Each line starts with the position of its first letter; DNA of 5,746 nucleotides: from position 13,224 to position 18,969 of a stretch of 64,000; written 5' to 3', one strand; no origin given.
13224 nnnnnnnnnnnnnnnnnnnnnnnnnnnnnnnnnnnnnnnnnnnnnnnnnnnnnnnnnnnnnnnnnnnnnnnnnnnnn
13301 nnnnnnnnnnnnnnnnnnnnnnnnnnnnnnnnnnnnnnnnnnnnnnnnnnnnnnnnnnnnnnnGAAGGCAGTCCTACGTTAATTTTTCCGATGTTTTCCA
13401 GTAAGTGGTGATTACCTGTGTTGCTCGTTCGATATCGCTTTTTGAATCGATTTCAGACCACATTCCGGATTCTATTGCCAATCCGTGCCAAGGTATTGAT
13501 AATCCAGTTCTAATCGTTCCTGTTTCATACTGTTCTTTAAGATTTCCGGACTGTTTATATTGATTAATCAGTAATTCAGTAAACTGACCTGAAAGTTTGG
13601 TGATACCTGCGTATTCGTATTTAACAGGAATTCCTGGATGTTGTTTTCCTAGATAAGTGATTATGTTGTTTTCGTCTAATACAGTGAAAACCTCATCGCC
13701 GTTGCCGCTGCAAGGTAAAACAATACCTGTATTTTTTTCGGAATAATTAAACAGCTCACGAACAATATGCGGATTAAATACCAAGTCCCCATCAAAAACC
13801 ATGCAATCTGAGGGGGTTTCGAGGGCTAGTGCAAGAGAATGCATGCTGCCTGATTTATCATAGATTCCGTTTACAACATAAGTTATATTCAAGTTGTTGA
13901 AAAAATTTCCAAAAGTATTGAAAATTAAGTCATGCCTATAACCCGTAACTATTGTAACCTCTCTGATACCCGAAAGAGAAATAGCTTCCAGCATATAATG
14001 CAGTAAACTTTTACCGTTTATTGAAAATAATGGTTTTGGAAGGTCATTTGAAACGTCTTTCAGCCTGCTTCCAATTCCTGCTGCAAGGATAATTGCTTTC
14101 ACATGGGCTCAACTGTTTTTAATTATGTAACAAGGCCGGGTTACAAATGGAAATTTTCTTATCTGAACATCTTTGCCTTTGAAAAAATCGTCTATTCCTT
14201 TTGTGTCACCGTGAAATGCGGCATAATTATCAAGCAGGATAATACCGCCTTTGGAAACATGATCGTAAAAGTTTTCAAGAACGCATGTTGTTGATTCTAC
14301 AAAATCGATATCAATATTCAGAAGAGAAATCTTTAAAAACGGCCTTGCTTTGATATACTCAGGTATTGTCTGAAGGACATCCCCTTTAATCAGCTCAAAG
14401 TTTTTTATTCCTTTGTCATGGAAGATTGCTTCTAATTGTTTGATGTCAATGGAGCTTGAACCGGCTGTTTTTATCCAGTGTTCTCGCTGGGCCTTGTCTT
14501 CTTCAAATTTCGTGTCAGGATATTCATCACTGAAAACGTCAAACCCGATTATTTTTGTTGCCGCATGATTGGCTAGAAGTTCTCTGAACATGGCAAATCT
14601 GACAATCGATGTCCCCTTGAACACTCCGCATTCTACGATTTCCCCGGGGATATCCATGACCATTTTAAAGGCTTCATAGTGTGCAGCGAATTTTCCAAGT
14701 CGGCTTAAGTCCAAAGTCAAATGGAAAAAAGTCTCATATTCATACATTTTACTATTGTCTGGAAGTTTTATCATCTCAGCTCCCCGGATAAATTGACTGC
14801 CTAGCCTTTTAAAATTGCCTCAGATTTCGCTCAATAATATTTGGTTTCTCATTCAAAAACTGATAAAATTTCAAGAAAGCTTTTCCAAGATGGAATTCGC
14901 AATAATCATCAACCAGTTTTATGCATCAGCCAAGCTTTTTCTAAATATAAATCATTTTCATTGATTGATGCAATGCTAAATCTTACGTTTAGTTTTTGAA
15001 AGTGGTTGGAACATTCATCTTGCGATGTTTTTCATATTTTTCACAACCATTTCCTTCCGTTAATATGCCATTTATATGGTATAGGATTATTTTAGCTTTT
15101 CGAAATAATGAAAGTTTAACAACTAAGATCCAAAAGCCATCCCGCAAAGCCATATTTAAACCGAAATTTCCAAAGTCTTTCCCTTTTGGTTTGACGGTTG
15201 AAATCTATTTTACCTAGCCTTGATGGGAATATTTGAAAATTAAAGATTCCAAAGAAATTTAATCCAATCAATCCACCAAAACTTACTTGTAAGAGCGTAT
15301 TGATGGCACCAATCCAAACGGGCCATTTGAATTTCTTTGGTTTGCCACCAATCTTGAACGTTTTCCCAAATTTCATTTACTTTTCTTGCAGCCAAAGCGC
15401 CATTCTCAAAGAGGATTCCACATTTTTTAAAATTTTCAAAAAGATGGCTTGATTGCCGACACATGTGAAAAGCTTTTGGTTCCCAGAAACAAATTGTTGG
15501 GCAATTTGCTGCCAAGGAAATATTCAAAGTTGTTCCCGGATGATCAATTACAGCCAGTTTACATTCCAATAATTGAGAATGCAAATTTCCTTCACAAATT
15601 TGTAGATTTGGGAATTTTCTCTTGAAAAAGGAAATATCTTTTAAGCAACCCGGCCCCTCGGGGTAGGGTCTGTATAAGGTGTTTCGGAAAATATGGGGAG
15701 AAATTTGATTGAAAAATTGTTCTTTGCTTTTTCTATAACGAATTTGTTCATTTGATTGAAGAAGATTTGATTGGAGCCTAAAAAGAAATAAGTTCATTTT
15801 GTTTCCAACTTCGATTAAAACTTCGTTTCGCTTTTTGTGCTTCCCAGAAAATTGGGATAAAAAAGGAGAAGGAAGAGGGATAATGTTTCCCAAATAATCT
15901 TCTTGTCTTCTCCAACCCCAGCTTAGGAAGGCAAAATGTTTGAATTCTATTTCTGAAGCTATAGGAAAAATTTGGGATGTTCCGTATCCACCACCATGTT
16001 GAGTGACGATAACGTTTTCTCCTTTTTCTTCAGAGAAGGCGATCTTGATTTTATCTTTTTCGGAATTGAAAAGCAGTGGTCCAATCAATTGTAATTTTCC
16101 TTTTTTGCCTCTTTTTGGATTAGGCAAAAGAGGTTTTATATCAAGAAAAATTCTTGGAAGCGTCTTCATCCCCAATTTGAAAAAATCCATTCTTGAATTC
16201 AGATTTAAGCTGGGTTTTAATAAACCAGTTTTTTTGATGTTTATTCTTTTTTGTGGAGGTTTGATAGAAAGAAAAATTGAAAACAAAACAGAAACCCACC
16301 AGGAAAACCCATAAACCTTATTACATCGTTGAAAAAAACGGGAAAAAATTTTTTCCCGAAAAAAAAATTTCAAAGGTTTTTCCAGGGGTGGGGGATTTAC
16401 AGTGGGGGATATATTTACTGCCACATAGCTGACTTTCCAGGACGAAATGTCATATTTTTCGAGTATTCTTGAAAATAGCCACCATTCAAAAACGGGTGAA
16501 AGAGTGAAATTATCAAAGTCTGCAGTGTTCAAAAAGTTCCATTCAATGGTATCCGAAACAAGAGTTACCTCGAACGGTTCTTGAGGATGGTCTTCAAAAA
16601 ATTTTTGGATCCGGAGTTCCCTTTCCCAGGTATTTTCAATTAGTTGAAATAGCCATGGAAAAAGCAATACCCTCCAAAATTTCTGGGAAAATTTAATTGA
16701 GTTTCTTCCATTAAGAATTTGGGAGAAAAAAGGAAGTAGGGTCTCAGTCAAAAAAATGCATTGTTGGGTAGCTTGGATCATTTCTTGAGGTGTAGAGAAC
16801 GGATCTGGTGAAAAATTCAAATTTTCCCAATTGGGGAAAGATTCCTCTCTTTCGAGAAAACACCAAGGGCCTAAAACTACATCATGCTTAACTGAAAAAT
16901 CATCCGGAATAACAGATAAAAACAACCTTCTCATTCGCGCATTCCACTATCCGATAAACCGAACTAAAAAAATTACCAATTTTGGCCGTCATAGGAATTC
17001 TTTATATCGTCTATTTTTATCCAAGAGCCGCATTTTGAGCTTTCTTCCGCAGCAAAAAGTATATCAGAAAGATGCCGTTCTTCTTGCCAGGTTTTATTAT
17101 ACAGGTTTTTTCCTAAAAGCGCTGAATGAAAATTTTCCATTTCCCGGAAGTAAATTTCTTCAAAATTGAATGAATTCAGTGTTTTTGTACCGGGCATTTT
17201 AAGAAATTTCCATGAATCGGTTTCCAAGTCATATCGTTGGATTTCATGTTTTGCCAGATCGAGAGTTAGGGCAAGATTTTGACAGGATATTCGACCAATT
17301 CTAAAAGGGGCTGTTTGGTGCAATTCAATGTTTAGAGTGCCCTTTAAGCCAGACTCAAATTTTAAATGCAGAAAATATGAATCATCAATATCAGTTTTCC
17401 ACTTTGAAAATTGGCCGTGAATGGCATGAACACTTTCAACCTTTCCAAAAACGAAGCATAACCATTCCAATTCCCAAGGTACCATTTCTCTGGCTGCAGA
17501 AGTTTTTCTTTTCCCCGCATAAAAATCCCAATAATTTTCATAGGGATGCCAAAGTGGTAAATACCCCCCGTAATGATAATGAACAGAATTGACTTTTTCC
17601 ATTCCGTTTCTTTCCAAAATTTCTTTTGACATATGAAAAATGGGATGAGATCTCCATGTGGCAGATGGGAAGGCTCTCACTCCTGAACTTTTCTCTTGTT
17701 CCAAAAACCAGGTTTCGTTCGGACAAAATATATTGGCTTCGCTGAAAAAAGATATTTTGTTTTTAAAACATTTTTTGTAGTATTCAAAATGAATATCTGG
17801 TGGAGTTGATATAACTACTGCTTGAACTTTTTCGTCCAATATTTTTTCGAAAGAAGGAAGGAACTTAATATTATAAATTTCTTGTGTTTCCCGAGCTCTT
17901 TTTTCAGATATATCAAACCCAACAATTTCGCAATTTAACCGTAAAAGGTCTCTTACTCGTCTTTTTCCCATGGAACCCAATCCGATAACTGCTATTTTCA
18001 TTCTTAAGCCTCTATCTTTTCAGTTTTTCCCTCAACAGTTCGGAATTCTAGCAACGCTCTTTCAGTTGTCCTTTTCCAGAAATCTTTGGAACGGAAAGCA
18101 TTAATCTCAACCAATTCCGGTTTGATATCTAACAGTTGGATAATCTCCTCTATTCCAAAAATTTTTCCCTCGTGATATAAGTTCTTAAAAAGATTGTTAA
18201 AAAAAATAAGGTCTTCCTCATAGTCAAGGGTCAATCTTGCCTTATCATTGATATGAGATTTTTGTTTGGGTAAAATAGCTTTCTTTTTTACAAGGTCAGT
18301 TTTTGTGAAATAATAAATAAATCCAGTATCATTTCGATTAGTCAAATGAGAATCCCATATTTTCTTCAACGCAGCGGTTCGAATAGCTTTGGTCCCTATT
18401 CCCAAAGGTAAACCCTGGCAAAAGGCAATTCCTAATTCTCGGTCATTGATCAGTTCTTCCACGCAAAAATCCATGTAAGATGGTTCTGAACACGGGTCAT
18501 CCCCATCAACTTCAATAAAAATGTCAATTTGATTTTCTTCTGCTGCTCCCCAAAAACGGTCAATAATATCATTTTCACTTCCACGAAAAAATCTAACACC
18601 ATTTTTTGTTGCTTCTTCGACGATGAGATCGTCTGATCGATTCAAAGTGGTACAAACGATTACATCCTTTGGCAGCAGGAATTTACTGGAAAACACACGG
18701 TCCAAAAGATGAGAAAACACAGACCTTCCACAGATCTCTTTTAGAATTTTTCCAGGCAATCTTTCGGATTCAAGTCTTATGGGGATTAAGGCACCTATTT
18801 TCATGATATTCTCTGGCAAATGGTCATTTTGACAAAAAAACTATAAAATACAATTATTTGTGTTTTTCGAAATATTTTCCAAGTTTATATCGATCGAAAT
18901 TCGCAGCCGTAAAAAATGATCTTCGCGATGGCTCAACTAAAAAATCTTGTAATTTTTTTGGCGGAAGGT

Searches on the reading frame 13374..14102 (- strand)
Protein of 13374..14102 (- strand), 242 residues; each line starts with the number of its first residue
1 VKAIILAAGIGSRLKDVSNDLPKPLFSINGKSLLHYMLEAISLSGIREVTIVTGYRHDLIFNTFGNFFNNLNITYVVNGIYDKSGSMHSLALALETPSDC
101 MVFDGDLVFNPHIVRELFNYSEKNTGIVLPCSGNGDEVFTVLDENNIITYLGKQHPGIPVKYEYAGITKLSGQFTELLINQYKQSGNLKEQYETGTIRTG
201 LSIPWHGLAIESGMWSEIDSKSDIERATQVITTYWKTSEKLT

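Call 3: search_protein_families(library=pfam, proteins=[window:13374-14102:-])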
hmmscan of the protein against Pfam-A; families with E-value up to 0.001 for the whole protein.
window:13374-14102:- (242 aa): 3 families
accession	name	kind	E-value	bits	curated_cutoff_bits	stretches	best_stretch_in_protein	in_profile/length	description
PF12804.13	NTP_transf_3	-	1.4e-15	58.2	27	1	3-136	1-127/160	MobA-like NTP transferase domain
PF00483.29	NTP_transferase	-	5.1e-13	49.6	21.2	1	2-119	1-123/245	Nucleotidyl transferase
PF01128.25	IspD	-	0.0009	19.5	27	0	2-107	2-102/221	2-C-methyl-D-erythritol 4-phosphate cytidylyltransferase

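Call 4: search_protein_families(library=ncbifam, proteins=[window:13374-14102:-])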
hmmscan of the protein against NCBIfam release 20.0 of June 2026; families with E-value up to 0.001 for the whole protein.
window:13374-14102:- (242 aa): 37 families (the best 25 are shown)
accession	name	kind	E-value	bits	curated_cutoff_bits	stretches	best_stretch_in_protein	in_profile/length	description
NF041313.1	UDPGP_AglF_Halo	equivalog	3.4e-21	75.8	400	1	1-114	1-113/234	UTP--glucose-1-phosphate uridylyltransferase AglF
TIGR03992.1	Arch_glmU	subfamily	4.4e-20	71.9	292.1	1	1-185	1-182/393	bifunctional sugar-1-phosphate nucleotidylyltransferase/acetyltransferase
NF049965.1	GlMnHpPGnyltfHddC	equivalog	7.6e-19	68.2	300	1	1-130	1-127/221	D-glycero-D-manno-heptose 1-phosphate guanosyltransferase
NF052502.1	man1P_GTase_Rv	exception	1.7e-14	53.5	440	1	2-126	2-127/352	mannose-1-phosphate guanylyltransferase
NF045761.1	NAMPUrTaseMurU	equivalog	1.5e-13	51.2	250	1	1-112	1-113/226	N-acetylmuramate alpha-1-phosphate uridylyltransferase MurU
TIGR01208.1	rmlA_long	equivalog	4.8e-13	48.7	320.25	1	2-125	1-126/353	glucose-1-phosphate thymidylyltransferase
NF041135.1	IPPtranDIPPsyn_Thcocales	equivalog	1.6e-12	47.2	580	1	1-232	1-218/419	bifunctional L-myo-inositol-1-phosphate cytidylyltransferase/CDP-L-myo-inositol myo-inositolphosphotransferase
TIGR03310.1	matur_MocA_YgfJ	equivalog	3.5e-12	46.7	186.45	1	3-134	2-129/188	molybdenum cofactor cytidylyltransferase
TIGR02623.1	G1P_cyt_trans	equivalog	2.1e-11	43.8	300.25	1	1-70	1-70/255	glucose-1-phosphate cytidylyltransferase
NF045665.1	NTPtran_DVU1551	equivalog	2.5e-11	43.2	315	1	1-130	1-126/359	DVU_1551 family NTP transferase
NF041173.1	Sug_nt_acttase_Thmprot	equivalog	4.9e-11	42.2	600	1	1-177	1-175/405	bifunctional sugar-1-phosphate nucleotidylyltransferase/acetyltransferase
TIGR01173.1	glmU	equivalog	2.5e-08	33.2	366.85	1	1-106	1-101/452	bifunctional UDP-N-acetylglucosamine diphosphorylase/glucosamine-1-phosphate N-acetyltransferase GlmU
NF012024.0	PRK15480.1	equivalog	3.6e-08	32.9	588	1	2-142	5-149/292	glucose-1-phosphate thymidylyltransferase RfbA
NF010939.0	PRK14359.1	equivalog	3.8e-08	32.3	592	1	3-231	5-233/430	bifunctional UDP-N-acetylglucosamine diphosphorylase/glucosamine-1-phosphate N-acetyltransferase GlmU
TIGR01207.1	rmlA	equivalog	4.2e-08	32.7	360.65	1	2-126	1-128/286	glucose-1-phosphate thymidylyltransferase RfbA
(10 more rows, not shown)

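Call 34: search_solved_structures(query=window:13374-14102:-, max_evalue=0.001)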
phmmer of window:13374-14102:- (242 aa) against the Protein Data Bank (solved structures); distinct sequences matched with E-value up to 0.001: 53.
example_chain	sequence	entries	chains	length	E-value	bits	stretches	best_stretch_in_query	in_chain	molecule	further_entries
6pd1_A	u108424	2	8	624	2.9e-21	79.1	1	2-241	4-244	Nucleotidyl transferase/aminotransferase, class V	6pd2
1jyk_A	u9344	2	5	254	3.8e-11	46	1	1-110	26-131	CTP:phosphocholine Cytidylyltransferase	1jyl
6jq8_A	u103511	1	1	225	4.5e-10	42.5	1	3-78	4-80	Putative 6-deoxy-D-mannoheptose pathway protein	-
5xhw_A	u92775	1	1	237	4.6e-10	42.5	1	3-77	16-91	Putative 6-deoxy-D-mannoheptose pathway protein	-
5z09_A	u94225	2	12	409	1.2e-09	41.1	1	1-177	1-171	Dual sugar-1-phosphate nucleotidylyltransferase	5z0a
1tzf_A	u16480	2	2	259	2.2e-09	40.2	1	2-72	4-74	Glucose-1-phosphate cytidylyltransferase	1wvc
2ggo_A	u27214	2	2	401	4.1e-09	39.4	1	1-177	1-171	401aa long hypothetical glucose-1-phosphate thymidylyltransferase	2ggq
8yre_D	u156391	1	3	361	1e-08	38.1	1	1-99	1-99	Mannose-1-phosphate guanylyltransferase 1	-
7x8j_A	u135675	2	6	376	1.1e-08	38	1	1-99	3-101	Mannose-1-phosphate guanylyltransferase 1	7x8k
7whr_B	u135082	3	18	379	1.9e-07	33.9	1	1-95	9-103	Nucleotidyl transferase family protein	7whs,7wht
4y7t_A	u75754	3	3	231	1.9e-07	33.9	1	1-106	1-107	Nucleotidyl transferase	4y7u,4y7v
4jd0_A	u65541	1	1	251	5.4e-07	32.4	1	2-225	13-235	Nucleotidyl transferase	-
1h5s_D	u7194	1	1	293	7.2e-07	32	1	2-152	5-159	Glucose-1-phosphate thymidylyltransferase 1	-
1h5s_A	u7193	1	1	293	9.7e-07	31.6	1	2-153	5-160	Glucose-1-phosphate thymidylyltransferase 1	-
1h5r_B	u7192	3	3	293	9.7e-07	31.6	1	2-152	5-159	GLUCOSE-1-PHOSPHATE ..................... | Glucose-1-phosphate thymidylyltransferase 1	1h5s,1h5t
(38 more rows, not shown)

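Call 54: search_solved_structures(query=window:13374-14102:-, max_evalue=1e-10, show_alignments=2)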
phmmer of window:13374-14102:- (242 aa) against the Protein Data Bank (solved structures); distinct sequences matched with E-value up to 1e-10: 2.
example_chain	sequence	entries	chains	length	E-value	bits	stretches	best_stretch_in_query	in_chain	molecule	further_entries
6pd1_A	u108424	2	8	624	2.9e-21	79.1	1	2-241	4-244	Nucleotidyl transferase/aminotransferase, class V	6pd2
1jyk_A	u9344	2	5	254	3.8e-11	46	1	1-110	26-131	CTP:phosphocholine Cytidylyltransferase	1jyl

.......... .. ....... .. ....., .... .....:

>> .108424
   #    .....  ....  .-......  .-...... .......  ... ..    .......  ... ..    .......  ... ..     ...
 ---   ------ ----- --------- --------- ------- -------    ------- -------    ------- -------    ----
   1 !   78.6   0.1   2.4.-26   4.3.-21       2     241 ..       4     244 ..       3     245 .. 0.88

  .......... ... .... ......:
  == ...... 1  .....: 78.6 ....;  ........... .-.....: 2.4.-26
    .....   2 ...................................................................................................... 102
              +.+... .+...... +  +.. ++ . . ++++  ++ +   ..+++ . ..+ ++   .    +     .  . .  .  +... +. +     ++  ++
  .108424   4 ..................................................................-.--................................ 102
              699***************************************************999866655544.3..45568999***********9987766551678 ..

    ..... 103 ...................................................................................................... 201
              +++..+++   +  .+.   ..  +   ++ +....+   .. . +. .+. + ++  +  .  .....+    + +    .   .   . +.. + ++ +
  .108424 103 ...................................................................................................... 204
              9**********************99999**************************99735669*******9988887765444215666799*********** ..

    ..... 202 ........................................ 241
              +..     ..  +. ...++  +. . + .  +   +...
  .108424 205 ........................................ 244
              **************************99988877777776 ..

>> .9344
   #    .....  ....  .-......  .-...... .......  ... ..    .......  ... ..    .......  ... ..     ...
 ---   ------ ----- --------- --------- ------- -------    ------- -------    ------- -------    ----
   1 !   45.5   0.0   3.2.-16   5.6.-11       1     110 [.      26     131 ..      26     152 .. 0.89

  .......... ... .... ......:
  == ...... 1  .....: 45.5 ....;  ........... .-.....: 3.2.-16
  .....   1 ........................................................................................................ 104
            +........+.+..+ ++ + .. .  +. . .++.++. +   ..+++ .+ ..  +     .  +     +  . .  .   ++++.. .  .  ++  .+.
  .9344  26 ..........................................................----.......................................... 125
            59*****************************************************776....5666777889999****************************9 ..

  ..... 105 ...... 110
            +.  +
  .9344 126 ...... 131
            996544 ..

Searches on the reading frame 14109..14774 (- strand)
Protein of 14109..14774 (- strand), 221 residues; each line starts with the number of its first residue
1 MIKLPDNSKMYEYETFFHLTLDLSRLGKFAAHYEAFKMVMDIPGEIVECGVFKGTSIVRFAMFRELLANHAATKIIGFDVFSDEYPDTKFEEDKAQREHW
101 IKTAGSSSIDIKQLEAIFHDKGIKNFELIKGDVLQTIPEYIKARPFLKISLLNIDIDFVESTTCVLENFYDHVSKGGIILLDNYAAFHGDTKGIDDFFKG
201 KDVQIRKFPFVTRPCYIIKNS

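Call 3: search_protein_families(library=pfam, proteins=[window:14109-14774:-])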
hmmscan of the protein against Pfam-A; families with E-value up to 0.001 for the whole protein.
window:14109-14774:- (221 aa): 2 families
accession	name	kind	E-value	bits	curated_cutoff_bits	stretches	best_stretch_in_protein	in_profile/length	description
PF05711.17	TylF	-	3.1e-17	63.1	23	1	39-203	88-248/264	Macrocin-O-methyltransferase (TylF)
PF13578.12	Methyltransf_24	-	4.3e-08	34.4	26.3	1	47-184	1-105/105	Methyltransferase domain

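Call 4: search_protein_families(library=ncbifam, proteins=[window:14109-14774:-])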
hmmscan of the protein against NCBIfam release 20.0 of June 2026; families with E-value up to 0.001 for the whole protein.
window:14109-14774:- (221 aa): 0 families

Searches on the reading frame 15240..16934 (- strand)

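Call 6: search_protein_families(library=pfam, proteins=[window:15240-16934:-])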
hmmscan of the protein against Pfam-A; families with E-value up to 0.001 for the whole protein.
window:15240-16934:- (564 aa): 0 families

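Call 7: search_protein_families(library=ncbifam, proteins=[window:15240-16934:-], max_evalue=1e-10)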
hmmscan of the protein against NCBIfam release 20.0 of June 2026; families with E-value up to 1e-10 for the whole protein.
window:15240-16934:- (564 aa): 1 family
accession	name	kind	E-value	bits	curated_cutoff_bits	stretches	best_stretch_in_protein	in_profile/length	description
TIGR04331.1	o_ant_LIC12162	subfamily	1.7e-97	327.6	225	1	4-561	1-585/585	LIC12162 family transferase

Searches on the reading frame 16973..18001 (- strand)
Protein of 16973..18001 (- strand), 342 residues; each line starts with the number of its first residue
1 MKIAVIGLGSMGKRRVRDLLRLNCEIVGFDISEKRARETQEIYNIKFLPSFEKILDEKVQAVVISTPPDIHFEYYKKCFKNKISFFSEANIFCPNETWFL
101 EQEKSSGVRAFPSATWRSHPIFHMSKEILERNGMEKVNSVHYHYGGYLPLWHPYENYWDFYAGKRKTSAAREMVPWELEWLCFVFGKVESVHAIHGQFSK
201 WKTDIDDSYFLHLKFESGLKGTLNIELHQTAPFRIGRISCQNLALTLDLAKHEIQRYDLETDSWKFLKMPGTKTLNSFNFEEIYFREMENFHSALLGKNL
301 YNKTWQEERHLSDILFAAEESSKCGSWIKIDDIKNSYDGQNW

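Call 6: search_protein_families(library=pfam, proteins=[window:16973-18001:-])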
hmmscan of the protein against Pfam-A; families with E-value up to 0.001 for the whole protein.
window:16973-18001:- (342 aa): 4 families
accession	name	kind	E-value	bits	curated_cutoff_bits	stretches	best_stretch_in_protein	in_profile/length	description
PF01408.29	GFO_IDH_MocA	-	1.1e-10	42.7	24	1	1-88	1-92/120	Oxidoreductase family, NAD-binding Rossmann fold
PF22725.1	GFO_IDH_MocA_C3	-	5.1e-09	36.6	27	1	126-229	5-106/124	GFO/IDH/MocA C-terminal domain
PF03807.23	F420_oxidored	-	1.8e-05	25.6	21.6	1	2-76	1-77/94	NADP oxidoreductase coenzyme F420-dependent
PF03446.21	NAD_binding_2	-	4e-05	24.1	21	1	2-60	1-57/161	NAD binding domain of 6-phosphogluconate dehydrogenase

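Call 7: search_protein_families(library=ncbifam, proteins=[window:16973-18001:-], max_evalue=1e-10)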
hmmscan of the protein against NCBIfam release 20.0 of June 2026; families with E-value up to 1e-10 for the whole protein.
window:16973-18001:- (342 aa): 0 families

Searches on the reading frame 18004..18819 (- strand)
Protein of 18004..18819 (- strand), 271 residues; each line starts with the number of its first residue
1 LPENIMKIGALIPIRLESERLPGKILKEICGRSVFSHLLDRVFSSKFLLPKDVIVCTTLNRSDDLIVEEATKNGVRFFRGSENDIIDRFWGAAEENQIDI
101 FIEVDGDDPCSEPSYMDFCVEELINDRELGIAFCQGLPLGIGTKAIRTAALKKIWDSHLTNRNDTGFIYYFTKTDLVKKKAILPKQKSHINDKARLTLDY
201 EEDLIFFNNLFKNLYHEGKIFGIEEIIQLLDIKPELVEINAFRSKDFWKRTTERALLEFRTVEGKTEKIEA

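Call 6: search_protein_families(library=pfam, proteins=[window:18004-18819:-])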
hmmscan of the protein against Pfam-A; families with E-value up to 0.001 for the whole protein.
window:18004-18819:- (271 aa): 1 family
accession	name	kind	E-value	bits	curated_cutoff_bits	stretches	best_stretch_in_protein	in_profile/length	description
PF02348.25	CTP_transf_3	-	1e-17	65.1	22.6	1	10-173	2-167/217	Cytidylyltransferase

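Call 7: search_protein_families(library=ncbifam, proteins=[window:18004-18819:-], max_evalue=1e-10)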
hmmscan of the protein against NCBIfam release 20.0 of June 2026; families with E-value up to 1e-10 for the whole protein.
window:18004-18819:- (271 aa): 2 families
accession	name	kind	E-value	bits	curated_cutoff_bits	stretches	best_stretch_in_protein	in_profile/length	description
NF003952.0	PRK05450.1-5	subfamily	1.9e-15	56.7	193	1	6-132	1-125/250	3-deoxy-manno-octulosonate cytidylyltransferase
NF009905.0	PRK13368.1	subfamily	6.7e-14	51.8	255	1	6-131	1-122/243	3-deoxy-manno-octulosonate cytidylyltransferase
